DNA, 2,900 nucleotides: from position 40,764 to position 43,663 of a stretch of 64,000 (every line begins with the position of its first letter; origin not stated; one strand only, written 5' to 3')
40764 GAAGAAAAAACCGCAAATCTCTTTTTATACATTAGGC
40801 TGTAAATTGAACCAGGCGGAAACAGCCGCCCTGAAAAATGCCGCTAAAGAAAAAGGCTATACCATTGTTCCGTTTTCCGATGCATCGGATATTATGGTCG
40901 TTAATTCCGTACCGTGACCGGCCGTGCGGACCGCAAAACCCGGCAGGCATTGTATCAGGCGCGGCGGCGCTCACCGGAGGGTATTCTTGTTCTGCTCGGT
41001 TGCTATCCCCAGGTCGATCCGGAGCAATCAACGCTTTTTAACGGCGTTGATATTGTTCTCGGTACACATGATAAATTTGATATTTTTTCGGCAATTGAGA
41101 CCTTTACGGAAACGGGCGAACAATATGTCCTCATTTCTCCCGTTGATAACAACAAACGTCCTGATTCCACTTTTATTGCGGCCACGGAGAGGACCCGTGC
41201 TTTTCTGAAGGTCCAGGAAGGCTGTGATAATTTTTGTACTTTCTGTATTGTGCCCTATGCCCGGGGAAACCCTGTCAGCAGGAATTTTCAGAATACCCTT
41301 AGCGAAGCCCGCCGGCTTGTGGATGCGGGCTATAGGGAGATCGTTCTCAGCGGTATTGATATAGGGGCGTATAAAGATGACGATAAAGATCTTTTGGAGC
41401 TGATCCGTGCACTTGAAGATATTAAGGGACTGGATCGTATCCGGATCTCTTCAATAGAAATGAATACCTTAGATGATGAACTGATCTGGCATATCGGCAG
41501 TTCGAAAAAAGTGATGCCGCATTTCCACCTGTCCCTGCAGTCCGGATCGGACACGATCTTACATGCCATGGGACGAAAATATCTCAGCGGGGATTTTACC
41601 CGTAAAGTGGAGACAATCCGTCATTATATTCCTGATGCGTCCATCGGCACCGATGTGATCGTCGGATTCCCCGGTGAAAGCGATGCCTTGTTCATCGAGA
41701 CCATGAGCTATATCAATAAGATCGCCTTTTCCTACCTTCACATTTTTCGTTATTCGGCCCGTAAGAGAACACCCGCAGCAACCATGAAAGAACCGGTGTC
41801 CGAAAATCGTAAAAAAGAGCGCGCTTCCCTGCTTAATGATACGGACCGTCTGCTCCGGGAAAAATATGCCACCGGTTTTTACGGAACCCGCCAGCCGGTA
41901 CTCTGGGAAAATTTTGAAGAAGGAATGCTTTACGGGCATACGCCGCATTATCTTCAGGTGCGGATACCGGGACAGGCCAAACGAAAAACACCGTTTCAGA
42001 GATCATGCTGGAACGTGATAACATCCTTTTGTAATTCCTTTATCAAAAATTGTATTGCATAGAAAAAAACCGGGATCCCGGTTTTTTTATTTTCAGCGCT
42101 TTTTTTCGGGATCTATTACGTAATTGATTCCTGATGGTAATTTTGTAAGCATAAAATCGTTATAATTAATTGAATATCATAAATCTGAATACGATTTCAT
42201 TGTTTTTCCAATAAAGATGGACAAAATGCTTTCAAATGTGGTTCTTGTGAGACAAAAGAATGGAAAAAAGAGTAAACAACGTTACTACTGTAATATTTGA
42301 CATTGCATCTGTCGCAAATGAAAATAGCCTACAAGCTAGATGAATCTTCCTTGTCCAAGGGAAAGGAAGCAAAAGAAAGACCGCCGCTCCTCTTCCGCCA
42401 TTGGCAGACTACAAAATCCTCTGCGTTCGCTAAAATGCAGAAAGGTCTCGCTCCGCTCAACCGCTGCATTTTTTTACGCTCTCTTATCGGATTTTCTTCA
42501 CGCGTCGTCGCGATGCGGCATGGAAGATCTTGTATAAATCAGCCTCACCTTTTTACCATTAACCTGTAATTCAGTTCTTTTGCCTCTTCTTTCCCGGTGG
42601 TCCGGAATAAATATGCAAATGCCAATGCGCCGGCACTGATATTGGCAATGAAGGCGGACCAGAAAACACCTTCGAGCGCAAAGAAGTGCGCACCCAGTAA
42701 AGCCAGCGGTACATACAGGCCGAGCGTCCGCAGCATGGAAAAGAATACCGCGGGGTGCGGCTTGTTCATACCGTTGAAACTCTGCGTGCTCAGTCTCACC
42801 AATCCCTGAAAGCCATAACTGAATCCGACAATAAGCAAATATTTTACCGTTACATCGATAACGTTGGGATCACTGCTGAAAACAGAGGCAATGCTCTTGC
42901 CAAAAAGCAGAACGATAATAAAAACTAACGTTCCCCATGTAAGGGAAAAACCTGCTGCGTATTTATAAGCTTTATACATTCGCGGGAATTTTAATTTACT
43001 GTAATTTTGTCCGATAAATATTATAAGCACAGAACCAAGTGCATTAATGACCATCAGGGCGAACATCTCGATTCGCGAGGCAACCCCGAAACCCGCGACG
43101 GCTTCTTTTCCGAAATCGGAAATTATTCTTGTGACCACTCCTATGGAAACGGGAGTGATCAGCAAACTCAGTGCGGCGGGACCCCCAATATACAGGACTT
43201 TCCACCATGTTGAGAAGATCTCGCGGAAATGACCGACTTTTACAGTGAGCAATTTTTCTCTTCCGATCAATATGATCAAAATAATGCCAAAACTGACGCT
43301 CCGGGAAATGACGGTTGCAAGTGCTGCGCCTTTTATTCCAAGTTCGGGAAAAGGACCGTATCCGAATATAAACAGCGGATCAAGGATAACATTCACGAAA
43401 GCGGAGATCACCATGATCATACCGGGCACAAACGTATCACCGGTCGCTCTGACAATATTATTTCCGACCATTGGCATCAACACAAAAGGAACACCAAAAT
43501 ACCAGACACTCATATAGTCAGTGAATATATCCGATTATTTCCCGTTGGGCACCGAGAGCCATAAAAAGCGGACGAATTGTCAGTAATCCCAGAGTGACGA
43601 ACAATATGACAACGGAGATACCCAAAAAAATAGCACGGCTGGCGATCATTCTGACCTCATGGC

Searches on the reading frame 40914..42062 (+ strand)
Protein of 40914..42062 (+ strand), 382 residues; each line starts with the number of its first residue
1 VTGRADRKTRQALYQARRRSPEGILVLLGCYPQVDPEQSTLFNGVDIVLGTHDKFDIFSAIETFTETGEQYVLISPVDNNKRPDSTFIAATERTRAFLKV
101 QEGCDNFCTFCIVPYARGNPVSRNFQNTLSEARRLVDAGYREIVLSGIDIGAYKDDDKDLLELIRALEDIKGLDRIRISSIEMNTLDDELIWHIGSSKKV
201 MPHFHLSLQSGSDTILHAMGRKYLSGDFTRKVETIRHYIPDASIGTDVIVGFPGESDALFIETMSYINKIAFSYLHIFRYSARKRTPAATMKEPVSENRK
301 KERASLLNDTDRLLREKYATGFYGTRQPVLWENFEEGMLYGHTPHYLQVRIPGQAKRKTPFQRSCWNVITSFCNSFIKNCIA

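Call 18: search_protein_families(library=pfam, proteins=[window:40914-42062:+])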
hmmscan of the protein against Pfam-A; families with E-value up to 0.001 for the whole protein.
window:40914-42062:+ (382 aa): 1 family
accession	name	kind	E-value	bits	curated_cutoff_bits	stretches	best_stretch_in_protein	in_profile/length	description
PF04055.27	Radical_SAM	-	8.7e-22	78.5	29.5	1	99-266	2-165/166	Radical SAM superfamily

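Call 27: find_homologous_proteins(query=window:40914-42062:+, max_evalue=1e-30)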
Query window:40914-42062:+ (382 aa): 7975 proteins with E <= 1e-30 among 8000 candidates; the best 120 are listed.
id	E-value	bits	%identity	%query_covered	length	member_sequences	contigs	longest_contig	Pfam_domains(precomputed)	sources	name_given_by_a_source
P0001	6.6e-217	738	91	94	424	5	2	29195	PF04055.28,PF00919.27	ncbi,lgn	ncbi:MAG: tRNA (N(6)-L-threonylcarbamoyladenosine(37)-C(2))-methylthiotransferase MtaB [Fidelibacter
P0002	4.1e-189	647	78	95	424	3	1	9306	PF04055.28,PF00919.27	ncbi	-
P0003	2.2e-168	578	70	93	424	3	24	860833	PF04055.28,PF00919.27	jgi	jgi:threonylcarbamoyladenosine tRNA methylthiotransferase MtaB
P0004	7.1e-165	567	70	94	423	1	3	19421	PF04055.28,PF00919.27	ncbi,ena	-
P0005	1.1e-164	566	70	93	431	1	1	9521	PF04055.28,PF00919.27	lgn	-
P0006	1.2e-164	566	68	96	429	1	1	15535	PF04055.28,PF00919.27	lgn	-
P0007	2.7e-164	565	69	93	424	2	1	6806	PF04055.28,PF00919.27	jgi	-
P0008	1.2e-163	563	71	93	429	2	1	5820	PF04055.28,PF00919.27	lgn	-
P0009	1.2e-163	563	70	93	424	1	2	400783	PF04055.28,PF00919.27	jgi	jgi:threonylcarbamoyladenosine tRNA methylthiotransferase MtaB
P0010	1.9e-163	562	69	93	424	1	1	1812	PF04055.28,PF00919.27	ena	-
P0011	7.0e-163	560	70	93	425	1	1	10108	PF04055.28,PF00919.27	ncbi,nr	ncbi:MAG: tRNA (N(6)-L-threonylcarbamoyladenosine(37)-C(2))-methylthiotransferase MtaB [Candidatus M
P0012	9.5e-163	560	70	94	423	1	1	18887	PF04055.28,PF00919.27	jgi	-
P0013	4.2e-162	558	69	94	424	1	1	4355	PF04055.28,PF00919.27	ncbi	-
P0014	7.2e-162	557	70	93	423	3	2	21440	PF04055.28,PF00919.27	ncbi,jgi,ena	-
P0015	9.0e-162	557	68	93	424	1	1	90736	PF04055.28,PF00919.27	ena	-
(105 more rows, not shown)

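Call 28: find_encoding_contigs(protein=P0001, flank=10000, max_places=3)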
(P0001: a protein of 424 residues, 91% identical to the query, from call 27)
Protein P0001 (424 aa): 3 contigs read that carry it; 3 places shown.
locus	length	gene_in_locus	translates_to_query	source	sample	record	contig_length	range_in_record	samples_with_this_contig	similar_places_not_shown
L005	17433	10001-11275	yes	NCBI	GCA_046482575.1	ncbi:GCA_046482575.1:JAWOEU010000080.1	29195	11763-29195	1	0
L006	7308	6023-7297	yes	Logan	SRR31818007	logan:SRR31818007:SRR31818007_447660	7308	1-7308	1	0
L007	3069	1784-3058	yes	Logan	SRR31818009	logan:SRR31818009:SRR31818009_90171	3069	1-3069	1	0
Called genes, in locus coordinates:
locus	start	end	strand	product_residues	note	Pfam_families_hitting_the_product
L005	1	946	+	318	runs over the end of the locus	PF01145:Band_7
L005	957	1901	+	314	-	PF01145:Band_7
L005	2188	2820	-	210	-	-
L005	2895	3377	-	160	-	PF04306:DUF456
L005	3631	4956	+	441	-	PF08486:SpoIID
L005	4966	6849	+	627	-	PF07690:MFS_1 (faint), PF03092:BT1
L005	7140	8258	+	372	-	PF02638:GHL10 (faint)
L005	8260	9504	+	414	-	PF00330:Aconitase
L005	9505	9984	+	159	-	PF06725:3D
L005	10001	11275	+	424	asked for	PF00919:UPF0004, PF04055:Radical_SAM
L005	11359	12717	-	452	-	PF03023:MurJ (weak), PF01554:MatE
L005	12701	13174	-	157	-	PF12802:MarR_2, PF01047:MarR, PF04182:B-block_TFIIIC, PF13463:HTH_27, PF13412:HTH_24 (faint)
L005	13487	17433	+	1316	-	PF00989:PAS, PF08448:PAS_4, PF13426:PAS_9, PF00989:PAS, PF08448:PAS_4, PF13188:PAS_8, PF13426:PAS_9, PF00989:PAS, +12 more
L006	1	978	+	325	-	?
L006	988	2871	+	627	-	PF07690:MFS_1 (faint), PF03092:BT1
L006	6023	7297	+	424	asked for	PF00919:UPF0004, PF04055:Radical_SAM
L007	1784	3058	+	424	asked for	PF00919:UPF0004, PF04055:Radical_SAM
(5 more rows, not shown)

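Call 29: find_encoding_contigs(protein=P0002, flank=10000, max_places=3)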
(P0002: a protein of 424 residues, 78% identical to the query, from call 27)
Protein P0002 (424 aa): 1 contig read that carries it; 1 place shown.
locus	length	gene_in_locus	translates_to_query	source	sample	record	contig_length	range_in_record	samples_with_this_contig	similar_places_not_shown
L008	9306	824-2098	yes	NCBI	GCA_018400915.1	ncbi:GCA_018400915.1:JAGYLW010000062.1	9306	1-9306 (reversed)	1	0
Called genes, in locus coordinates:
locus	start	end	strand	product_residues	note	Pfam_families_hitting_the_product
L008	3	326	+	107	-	?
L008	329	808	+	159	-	PF06725:3D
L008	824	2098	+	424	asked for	PF00919:UPF0004, PF04055:Radical_SAM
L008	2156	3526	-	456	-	PF03023:MurJ (weak), PF01554:MatE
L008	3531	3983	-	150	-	PF01047:MarR, PF04182:B-block_TFIIIC (weak), PF12802:MarR_2, PF13463:HTH_27 (weak)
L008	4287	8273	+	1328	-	PF00989:PAS, PF08448:PAS_4, PF13426:PAS_9, PF00989:PAS, PF08448:PAS_4, PF13188:PAS_8, PF13426:PAS_9, PF13426:PAS_9, +12 more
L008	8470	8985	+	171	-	PF02572:CobA_CobO_BtuR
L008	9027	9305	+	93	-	?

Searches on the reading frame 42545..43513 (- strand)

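Call 18: search_protein_families(library=pfam, proteins=[window:42545-43513:-])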
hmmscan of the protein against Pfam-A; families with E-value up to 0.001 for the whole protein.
window:42545-43513:- (322 aa): 1 family
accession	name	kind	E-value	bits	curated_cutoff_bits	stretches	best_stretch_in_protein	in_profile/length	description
PF01554.23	MatE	-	1e-24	87.5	24.9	1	112-272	1-160/161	MatE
